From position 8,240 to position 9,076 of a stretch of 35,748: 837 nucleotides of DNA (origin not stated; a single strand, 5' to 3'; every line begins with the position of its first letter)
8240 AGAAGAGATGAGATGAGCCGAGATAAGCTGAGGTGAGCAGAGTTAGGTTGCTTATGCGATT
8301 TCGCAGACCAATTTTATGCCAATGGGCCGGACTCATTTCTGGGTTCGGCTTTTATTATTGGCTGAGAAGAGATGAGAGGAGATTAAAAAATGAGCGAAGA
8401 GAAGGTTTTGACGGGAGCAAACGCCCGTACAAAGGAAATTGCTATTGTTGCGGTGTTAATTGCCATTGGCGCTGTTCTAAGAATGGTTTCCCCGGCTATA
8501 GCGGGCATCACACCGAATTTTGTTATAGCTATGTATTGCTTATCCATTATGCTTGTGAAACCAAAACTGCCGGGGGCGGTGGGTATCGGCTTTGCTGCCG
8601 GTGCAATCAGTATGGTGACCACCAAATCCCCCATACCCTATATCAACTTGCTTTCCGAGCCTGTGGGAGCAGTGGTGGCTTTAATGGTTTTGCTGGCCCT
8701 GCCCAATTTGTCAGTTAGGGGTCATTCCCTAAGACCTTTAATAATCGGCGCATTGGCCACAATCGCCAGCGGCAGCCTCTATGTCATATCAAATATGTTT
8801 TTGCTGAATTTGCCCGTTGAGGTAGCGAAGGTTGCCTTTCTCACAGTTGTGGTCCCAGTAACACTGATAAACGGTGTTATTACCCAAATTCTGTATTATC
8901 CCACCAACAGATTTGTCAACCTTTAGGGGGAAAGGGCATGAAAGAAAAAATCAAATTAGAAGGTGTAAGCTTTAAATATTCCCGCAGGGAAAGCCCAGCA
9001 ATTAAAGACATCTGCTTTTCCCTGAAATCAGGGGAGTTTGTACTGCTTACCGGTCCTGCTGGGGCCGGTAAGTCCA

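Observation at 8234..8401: TRAP-type triplet-repeat leader in two clusters flanking a terminator-like hairpin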

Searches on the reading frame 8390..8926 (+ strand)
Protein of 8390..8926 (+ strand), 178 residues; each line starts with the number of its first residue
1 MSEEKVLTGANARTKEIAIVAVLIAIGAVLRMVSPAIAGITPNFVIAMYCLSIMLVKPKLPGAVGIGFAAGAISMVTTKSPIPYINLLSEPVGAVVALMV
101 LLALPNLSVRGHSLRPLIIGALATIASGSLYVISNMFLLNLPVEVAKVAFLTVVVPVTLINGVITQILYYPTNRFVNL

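Call 6: search_protein_families(library=pfam, proteins=[window:8390-8926:+])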
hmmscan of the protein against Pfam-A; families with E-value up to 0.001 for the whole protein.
window:8390-8926:+ (178 aa): 1 family
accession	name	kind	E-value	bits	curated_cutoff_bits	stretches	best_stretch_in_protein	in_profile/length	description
PF17099.10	TrpP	-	9e-17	61.8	27.2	1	14-170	2-162/169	Tryptophan transporter TrpP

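Call 7: search_protein_families(library=ncbifam, proteins=[window:8390-8926:+])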
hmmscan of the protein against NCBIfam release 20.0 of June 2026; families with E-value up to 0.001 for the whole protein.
window:8390-8926:+ (178 aa): 0 families

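Call 10: find_related_loci(query=window:8390-8926:+, collection=genome_contigs, flank=3000)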
Query window:8390-8926:+ (178 aa) in genome_contigs; peptide patterns used: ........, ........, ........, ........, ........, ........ (x = any residue, [..] = any of these).
599 stretches matched a pattern (row limit reached: there are more); 55 encode a relative of the query (tblastn E <= 1e-3); 55 distinct loci.
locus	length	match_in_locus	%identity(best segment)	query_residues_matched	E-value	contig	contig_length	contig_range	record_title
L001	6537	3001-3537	54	3-178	4e-57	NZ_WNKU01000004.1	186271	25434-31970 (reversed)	Heliobacterium mobile strain DSM 6151 NODE_4_length_186271_cov_44.3017, whole genome shotgun sequence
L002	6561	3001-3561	53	1-178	6e-56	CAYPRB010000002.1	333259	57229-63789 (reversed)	MAG TPA_asm: uncultured Pelotomaculum sp. isolate SRP241341_co1_66 genome assembly, contig: NODE_15_length_333259_cov_20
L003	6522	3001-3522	55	4-176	7e-56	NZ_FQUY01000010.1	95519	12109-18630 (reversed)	Desulforamulus putei DSM 12395, whole genome shotgun sequence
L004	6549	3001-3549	50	2-178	1e-54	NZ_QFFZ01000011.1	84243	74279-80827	Pelotomaculum propionicicum strain MGP Pmgp_11, whole genome shotgun sequence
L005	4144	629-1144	56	8-178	1e-54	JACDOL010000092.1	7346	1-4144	MAG: Desulfotomaculum sp. isolate GB_MAG20_002 c_000000008163, whole genome shotgun sequence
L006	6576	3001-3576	49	1-177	2e-54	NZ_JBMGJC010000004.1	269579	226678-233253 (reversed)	Pelotomaculum propionicicum strain C1 NODE_30_length_269579_cov_14.512151, whole genome shotgun sequence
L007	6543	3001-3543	52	4-178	1e-54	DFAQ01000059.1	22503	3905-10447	MAG TPA_asm: Pelotomaculum sp. UBA3102 UBA3102_contig_3524, whole genome shotgun sequence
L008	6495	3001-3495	56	12-171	1e-53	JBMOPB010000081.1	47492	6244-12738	MAG: Bacillota bacterium isolate Betzabe_MAG117 MAG117_81, whole genome shotgun sequence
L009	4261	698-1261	52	1-178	1e-53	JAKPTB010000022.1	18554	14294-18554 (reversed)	MAG: Bacillota bacterium isolate JPNA_metabat.60 k141_982789, whole genome shotgun sequence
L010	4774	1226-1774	49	2-178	2e-53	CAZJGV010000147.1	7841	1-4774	MAG TPA_asm: uncultured Pelotomaculum sp. isolate SRP263991_co4_160 genome assembly, contig: NODE_15225_length_7841_cov_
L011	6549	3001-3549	49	2-178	1e-53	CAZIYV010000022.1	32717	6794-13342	MAG TPA_asm: uncultured Pelotomaculum sp. isolate SRP302447_co2_772 genome assembly, contig: NODE_3713_length_32717_cov_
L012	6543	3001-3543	52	3-178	4e-53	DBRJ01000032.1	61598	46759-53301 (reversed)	MAG TPA_asm: Pelotomaculum sp. UBA1371 UBA1371_contig_4325, whole genome shotgun sequence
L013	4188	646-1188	52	3-178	2e-53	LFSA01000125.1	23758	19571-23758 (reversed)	MAG: Pelotomaculum sp. DTU098 scaffold11309, whole genome shotgun sequence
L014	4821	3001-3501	50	13-178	2e-49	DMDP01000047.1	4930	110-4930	MAG TPA_asm: Peptococcaceae bacterium isolate UBA12532 contig_3573, whole genome shotgun sequence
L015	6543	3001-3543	55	1-177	1e-56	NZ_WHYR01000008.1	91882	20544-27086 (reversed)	Desulfofundulus thermobenzoicus strain DSM 14055 NODE_8_length_91882_cov_67.9031, whole genome shotgun sequence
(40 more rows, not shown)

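Call 13: find_encoding_contigs(protein=window:8390-8926:+, flank=10000, max_places=6)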
Protein window:8390-8926:+ (178 aa): 6 contigs read that carry it; 5 places shown.
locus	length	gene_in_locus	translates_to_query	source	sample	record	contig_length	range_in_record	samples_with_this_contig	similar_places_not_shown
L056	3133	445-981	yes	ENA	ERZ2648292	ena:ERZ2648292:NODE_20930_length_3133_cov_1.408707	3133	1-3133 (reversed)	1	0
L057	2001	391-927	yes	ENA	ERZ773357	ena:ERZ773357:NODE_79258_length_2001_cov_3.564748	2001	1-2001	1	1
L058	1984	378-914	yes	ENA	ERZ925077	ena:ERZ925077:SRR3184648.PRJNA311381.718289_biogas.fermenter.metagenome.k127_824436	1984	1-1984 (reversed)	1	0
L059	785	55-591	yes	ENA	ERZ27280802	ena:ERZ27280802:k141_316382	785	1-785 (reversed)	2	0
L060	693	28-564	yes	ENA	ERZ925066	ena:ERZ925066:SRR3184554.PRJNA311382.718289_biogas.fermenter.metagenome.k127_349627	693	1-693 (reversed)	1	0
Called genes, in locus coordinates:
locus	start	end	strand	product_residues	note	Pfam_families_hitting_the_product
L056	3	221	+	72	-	?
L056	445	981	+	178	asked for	PF17099:TrpP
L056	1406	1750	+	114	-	-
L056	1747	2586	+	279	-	PF00005:ABC_tran, PF02463:SMC_N, PF13304:AAA_21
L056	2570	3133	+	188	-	?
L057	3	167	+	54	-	?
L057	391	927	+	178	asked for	PF17099:TrpP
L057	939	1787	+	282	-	PF00005:ABC_tran, PF02463:SMC_N (faint), PF13304:AAA_21 (faint)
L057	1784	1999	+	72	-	?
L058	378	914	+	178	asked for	PF17099:TrpP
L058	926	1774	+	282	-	PF00005:ABC_tran, PF02463:SMC_N (faint), PF13304:AAA_21 (faint)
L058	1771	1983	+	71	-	?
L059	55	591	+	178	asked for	PF17099:TrpP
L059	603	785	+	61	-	?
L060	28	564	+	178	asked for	PF17099:TrpP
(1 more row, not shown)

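Call 59: find_homologous_proteins(query=window:8390-8926:+, max_evalue=1e-20)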
Query window:8390-8926:+ (178 aa): 99 proteins with E <= 1e-20 among 1520 candidates.
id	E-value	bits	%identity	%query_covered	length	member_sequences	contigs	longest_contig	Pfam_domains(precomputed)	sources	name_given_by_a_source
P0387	3.0e-99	348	100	100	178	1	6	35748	PF17099.11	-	-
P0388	7.0e-64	233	67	97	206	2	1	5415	PF17099.11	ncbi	-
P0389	9.0e-64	232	65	97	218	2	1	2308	PF17099.11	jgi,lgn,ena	-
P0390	1.3e-63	232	65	97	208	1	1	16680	PF17099.11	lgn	-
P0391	2.1e-63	231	66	99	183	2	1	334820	PF17099.11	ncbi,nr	ncbi:MAG: hypothetical protein APF76_17350 [Desulfitibacter sp. BRH_c19]|nr:MAG: hypothetical protei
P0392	3.3e-61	224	65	97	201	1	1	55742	PF17099.11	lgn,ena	-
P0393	3.9e-59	217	64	97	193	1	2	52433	PF17099.11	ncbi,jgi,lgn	ncbi:MAG: tryptophan transporter [Bacillota bacterium]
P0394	6.9e-52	194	58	97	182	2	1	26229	PF17099.11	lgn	-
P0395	1.5e-51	193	57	93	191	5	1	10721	PF17099.11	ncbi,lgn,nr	ncbi:MAG TPA: tryptophan transporter [Negativicutes bacterium]|nr:tryptophan transporter [Negativicu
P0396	3.4e-51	192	57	99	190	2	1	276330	PF17099.11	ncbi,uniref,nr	ncbi:hypothetical protein GTO91_05870 [Heliobacterium undosum]|uniref:Tryptophan transporter n=1 Tax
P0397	4.8e-51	191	55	98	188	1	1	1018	PF17099.11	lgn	-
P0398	1.5e-50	190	57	97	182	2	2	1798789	PF17099.11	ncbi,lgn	ncbi:hypothetical protein JCM39194_02480 [Desulfotomaculum varum]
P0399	2.0e-50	189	55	99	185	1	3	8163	PF17099.11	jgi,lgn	jgi:riboflavin transporter FmnP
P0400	2.8e-50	189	58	96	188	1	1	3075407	PF17099.11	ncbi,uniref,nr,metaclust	ncbi:conserved hypothetical protein [Heliomicrobium modesticaldum Ice1]|uniref:Tryptophan transporte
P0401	4.1e-50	188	55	93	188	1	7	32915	PF17099.11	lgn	-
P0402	5.3e-50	188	52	100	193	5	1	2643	PF17099.11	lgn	-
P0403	1.0e-49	187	52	99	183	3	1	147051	PF17099.11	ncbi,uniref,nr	ncbi:tryptophan transporter [Desulforamulus aquiferis]|uniref:Tryptophan transporter n=1 Tax=Desulfo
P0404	2.3e-49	186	53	93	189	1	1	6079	PF17099.11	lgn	-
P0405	2.5e-49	186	55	93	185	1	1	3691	PF17099.11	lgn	-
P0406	3.5e-49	185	54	99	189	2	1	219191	PF17099.11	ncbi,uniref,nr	ncbi:hypothetical protein H1S01_06315 [Heliobacterium chlorum]|uniref:Tryptophan transporter n=1 Tax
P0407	3.9e-49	185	53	93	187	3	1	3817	PF17099.11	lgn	-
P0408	6.8e-49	184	54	99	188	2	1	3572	PF17099.11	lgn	-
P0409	7.8e-49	184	54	100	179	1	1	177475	PF17099.11,PF12822.13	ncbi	ncbi:tryptophan transporter [Peptococcaceae bacterium 1198_IL3148]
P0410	8.8e-49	184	49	99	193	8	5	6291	PF17099.11,PF12822.13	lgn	-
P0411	1.4e-48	183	56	94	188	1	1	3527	PF17099.11,PF12822.13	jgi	jgi:riboflavin transporter FmnP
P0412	1.5e-48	183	51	99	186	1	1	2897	PF17099.11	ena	-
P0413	2.6e-48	182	55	93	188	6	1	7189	PF17099.11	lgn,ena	-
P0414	2.8e-48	182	51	99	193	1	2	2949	PF17099.11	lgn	-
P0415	3.5e-48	182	55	98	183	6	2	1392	PF17099.11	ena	-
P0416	3.6e-48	182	52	99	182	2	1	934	PF17099.11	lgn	-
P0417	4.2e-48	182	55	94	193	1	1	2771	PF17099.11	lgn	-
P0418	4.3e-48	182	50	99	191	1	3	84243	PF17099.11,PF12822.13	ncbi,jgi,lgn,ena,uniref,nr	ncbi:tryptophan transporter [Pelotomaculum propionicicum]|uniref:Tryptophan transport protein n=1 Ta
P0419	4.6e-48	181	51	98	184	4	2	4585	PF17099.11,PF12822.13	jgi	-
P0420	4.6e-48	181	55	97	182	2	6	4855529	PF17099.11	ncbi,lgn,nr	ncbi:tryptophan transporter [Desulfoscipio gibsoniae]|nr:tryptophan transporter [Desulfoscipio gibso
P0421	5.3e-48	181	49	99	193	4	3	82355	PF17099.11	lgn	-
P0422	6.3e-48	181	50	99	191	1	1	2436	PF17099.11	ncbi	-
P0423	7.1e-48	181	53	94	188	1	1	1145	PF17099.11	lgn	-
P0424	7.8e-48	181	55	97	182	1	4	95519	PF17099.11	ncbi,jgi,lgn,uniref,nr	ncbi:tryptophan transporter [Desulforamulus putei]|uniref:Tryptophan transporter TrpP n=1 Tax=Desulf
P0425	9.5e-48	180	53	100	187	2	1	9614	PF17099.11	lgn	-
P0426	9.9e-48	180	52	99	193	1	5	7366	PF17099.11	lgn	-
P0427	1.5e-47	180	53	93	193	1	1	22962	PF17099.11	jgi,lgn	jgi:hypothetical protein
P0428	1.5e-47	180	54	98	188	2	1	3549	PF17099.11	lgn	-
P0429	2.0e-47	179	52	98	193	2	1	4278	PF17099.11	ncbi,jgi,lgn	-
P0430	2.0e-47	179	53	93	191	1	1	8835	PF17099.11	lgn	-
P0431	2.2e-47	179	50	99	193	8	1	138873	PF17099.11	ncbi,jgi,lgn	jgi:riboflavin transporter FmnP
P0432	2.8e-47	179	55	97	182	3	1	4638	PF17099.11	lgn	-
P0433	3.4e-47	179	49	99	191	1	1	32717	PF17099.11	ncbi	-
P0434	6.1e-47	178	53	94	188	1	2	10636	PF17099.11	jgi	jgi:riboflavin transporter FmnP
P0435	6.2e-47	178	50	99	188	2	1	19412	PF17099.11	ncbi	-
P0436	6.3e-47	178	53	94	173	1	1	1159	PF17099.11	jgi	jgi:hypothetical protein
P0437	7.2e-47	178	51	99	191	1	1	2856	PF17099.11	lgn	-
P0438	8.7e-47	177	49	99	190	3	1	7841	PF17099.11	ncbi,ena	-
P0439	1.1e-46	177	52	98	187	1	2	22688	PF17099.11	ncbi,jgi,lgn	-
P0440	2.3e-46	176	56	96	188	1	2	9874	PF17099.11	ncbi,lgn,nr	ncbi:MAG: hypothetical protein H0Z40_10680 [Desulfotomaculum sp.]|nr:hypothetical protein [Desulfoto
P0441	2.5e-46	176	52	93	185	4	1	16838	PF17099.11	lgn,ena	-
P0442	3.5e-46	175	49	99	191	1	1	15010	PF17099.11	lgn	-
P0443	3.6e-46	175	53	93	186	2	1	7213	PF17099.11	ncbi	-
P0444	7.1e-46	174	53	94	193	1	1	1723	PF17099.11,PF12822.13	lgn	-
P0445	7.1e-46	174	51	100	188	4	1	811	PF17099.11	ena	-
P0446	7.3e-46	174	52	94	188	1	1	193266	PF17099.11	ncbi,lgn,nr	ncbi:MAG: hypothetical protein FH758_01745 [Firmicutes bacterium]|nr:hypothetical protein [Bacillota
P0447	7.4e-46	174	52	94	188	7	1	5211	PF17099.11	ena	-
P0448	8.6e-46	174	54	94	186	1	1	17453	PF17099.11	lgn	-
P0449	9.4e-46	174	51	93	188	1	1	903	PF17099.11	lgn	-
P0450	1.0e-45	174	53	98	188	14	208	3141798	PF17099.11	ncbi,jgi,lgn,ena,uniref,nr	ncbi:MAG: tryptophan transporter [Pelotomaculaceae bacterium]|jgi:riboflavin transporter FmnP|uniref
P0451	1.1e-45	174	49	97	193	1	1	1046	PF17099.11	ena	-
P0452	1.3e-45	173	52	94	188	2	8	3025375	PF17099.11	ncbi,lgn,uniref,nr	ncbi:hypothetical membrane protein [Pelotomaculum thermopropionicum SI]|uniref:Hypothetical membrane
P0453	1.4e-45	173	51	93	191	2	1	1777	PF17099.11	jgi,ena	-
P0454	2.8e-45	172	51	94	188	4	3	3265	PF17099.11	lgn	-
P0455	3.0e-44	169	50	100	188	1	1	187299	PF17099.11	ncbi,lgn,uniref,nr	ncbi:tryptophan transporter [Heliophilum fasciatum]|uniref:Tryptophan transporter TrpP n=1 Tax=Helio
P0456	3.6e-44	169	52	98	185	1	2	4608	PF17099.11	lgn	-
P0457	1.4e-41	160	47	98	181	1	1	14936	PF17099.11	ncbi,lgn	ncbi:MAG: tryptophan transporter [Bacillota bacterium]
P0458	1.6e-41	160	50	91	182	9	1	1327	PF17099.11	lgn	-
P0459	1.8e-37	147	48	83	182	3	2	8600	PF17099.11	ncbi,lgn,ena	-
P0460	4.4e-37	146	48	96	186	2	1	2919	PF17099.11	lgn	-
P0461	8.2e-37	145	47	100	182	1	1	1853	PF17099.11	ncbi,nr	ncbi:MAG TPA: tryptophan transporter [Verrucomicrobiae bacterium]|nr:tryptophan transporter [Verruco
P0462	1.4e-36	144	45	93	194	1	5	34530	PF17099.11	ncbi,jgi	-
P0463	4.4e-36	142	46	92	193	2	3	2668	PF17099.11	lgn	-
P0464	1.5e-35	141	44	99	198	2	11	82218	PF17099.11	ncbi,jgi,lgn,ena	jgi:energy-coupling factor transport system ATP-binding protein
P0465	1.5e-35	141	47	92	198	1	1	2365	PF17099.11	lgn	-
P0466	9.2e-35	138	45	99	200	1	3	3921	PF17099.11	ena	-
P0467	1.2e-34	138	43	96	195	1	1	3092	PF17099.11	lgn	-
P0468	1.7e-34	137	44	92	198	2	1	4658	PF17099.11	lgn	-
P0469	3.2e-34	136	42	94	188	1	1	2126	PF17099.11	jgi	-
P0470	3.5e-34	136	43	93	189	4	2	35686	PF17099.11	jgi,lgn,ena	-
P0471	7.4e-34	135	42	94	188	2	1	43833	PF17099.11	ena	-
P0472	1.3e-33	134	43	99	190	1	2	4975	PF17099.11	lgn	-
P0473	1.4e-33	134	44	92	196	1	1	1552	PF17099.11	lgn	-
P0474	2.2e-33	134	42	93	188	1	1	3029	PF17099.11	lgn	-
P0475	2.7e-33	133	46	92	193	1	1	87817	PF17099.11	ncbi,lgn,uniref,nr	ncbi:beta-defensin antibiotic precursor antimicrobial defensin beta signal defensin bd-32 defb-32 [L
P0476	3.2e-33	133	42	93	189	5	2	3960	PF17099.11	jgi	-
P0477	3.4e-33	133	42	93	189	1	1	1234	PF17099.11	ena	-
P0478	3.5e-33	133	53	73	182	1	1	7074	PF17099.11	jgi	jgi:hypothetical protein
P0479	4.1e-33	133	45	92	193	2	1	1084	PF17099.11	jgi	-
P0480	4.1e-33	133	42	93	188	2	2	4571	PF17099.11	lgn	-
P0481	9.7e-33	132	44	95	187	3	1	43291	PF17099.11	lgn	-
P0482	1.8e-32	131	39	95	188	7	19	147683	PF17099.11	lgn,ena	-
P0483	2.6e-32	130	43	95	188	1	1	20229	PF17099.11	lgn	-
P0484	1.1e-31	128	38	97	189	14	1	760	PF17099.11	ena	-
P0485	1.5e-31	128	54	78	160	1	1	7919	PF17099.11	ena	-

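Call 60: find_encoding_contigs(protein=P0391, flank=4000, max_places=2)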
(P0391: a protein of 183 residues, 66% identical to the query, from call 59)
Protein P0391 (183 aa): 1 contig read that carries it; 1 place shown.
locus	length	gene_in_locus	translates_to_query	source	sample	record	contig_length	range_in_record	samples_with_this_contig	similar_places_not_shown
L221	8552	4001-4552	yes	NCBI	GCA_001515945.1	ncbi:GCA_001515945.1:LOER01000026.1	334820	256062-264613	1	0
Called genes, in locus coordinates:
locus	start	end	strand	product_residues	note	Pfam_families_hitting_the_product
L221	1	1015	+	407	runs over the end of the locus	PF07498:Rho_N, PF07497:Rho_RNA_bind, PF00006:ATP-synt_ab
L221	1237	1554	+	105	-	-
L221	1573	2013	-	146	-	PF09719:C_GCAxxG_C_C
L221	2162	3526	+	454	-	PF05673:DUF815, PF00004:AAA (weak)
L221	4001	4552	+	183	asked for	PF17099:TrpP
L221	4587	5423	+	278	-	PF02463:SMC_N, PF00005:ABC_tran, PF13304:AAA_21 (faint)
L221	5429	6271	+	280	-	PF00005:ABC_tran, PF02463:SMC_N, PF13304:AAA_21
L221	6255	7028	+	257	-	PF02361:CbiQ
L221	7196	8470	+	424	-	PF00501:AMP-binding, PF14535:AMP-binding_C_2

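Call 61: find_encoding_contigs(protein=P0388, flank=4000, max_places=2)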
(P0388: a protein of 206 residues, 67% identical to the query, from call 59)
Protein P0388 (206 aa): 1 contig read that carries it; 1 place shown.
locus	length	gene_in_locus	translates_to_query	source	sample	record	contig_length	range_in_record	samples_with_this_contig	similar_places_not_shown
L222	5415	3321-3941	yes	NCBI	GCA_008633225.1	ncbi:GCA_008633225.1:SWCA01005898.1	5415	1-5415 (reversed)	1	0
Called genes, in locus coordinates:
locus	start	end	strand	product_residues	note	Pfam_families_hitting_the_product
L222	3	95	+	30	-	?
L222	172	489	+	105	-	-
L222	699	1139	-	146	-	PF09719:C_GCAxxG_C_C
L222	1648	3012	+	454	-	PF05673:DUF815, PF00004:AAA (faint)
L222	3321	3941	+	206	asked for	PF17099:TrpP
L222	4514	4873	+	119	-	-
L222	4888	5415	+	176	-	?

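Call 62: find_encoding_contigs(protein=P0390, flank=4000, max_places=2)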
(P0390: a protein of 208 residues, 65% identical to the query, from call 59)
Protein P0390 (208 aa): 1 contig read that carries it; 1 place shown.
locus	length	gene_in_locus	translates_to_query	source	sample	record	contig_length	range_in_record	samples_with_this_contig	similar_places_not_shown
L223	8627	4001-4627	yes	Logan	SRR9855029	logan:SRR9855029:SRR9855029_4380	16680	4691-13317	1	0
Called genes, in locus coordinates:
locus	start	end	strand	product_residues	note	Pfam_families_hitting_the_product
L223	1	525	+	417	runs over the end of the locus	PF07498:Rho_N, PF07497:Rho_RNA_bind, PF00006:ATP-synt_ab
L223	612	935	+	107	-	-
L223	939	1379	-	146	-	PF09719:C_GCAxxG_C_C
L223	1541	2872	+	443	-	PF05673:DUF815, PF13191:AAA_16 (faint)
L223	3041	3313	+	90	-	-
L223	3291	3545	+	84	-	PF05016:ParE_toxin (weak)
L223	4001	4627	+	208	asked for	PF17099:TrpP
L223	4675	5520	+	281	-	PF02463:SMC_N (weak), PF00005:ABC_tran, PF13304:AAA_21 (faint)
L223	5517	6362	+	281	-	PF00005:ABC_tran, PF02463:SMC_N (weak), PF13304:AAA_21 (weak)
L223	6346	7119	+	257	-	PF02361:CbiQ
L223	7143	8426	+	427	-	PF00501:AMP-binding, PF14535:AMP-binding_C_2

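Call 63: find_encoding_contigs(protein=P0392, flank=4000, max_places=2)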
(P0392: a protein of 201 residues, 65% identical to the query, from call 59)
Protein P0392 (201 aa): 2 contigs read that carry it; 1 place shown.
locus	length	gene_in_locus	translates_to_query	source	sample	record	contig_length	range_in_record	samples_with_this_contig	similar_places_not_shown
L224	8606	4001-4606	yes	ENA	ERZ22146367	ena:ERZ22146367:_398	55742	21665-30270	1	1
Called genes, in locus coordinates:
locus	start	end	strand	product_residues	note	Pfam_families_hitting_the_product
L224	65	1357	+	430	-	PF07498:Rho_N, PF07497:Rho_RNA_bind, PF00006:ATP-synt_ab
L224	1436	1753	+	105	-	-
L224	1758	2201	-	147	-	PF09719:C_GCAxxG_C_C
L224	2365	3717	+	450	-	PF05673:DUF815, PF13191:AAA_16 (faint), PF00004:AAA (faint)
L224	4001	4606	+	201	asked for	PF17099:TrpP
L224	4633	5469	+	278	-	PF02463:SMC_N, PF01637:ATPase_2 (faint), PF00005:ABC_tran, PF13304:AAA_21 (faint)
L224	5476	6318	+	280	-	PF02463:SMC_N, PF00005:ABC_tran, PF13304:AAA_21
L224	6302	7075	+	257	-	PF02361:CbiQ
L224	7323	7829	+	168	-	PF26226:DUF8052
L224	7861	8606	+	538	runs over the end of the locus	PF02554:CstA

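Call 64: find_encoding_contigs(protein=P0393, flank=4000, max_places=2)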
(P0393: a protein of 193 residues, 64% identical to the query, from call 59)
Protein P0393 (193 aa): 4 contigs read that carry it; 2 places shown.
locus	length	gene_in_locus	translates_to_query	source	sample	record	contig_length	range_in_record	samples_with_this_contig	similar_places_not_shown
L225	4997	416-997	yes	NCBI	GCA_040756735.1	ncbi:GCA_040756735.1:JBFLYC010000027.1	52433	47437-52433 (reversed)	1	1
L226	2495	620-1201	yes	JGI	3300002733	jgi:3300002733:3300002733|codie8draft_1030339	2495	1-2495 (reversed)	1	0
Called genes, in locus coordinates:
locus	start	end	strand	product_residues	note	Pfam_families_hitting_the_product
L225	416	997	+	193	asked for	PF17099:TrpP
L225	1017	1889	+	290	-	PF02463:SMC_N, PF00005:ABC_tran, PF13304:AAA_21 (faint)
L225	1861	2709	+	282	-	PF02463:SMC_N, PF00005:ABC_tran, PF13304:AAA_21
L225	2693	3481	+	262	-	PF02361:CbiQ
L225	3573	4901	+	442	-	PF00501:AMP-binding, PF14535:AMP-binding_C_2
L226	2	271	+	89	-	?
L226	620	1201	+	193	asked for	PF17099:TrpP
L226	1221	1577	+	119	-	-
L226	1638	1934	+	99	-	-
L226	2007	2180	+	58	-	-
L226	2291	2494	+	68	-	?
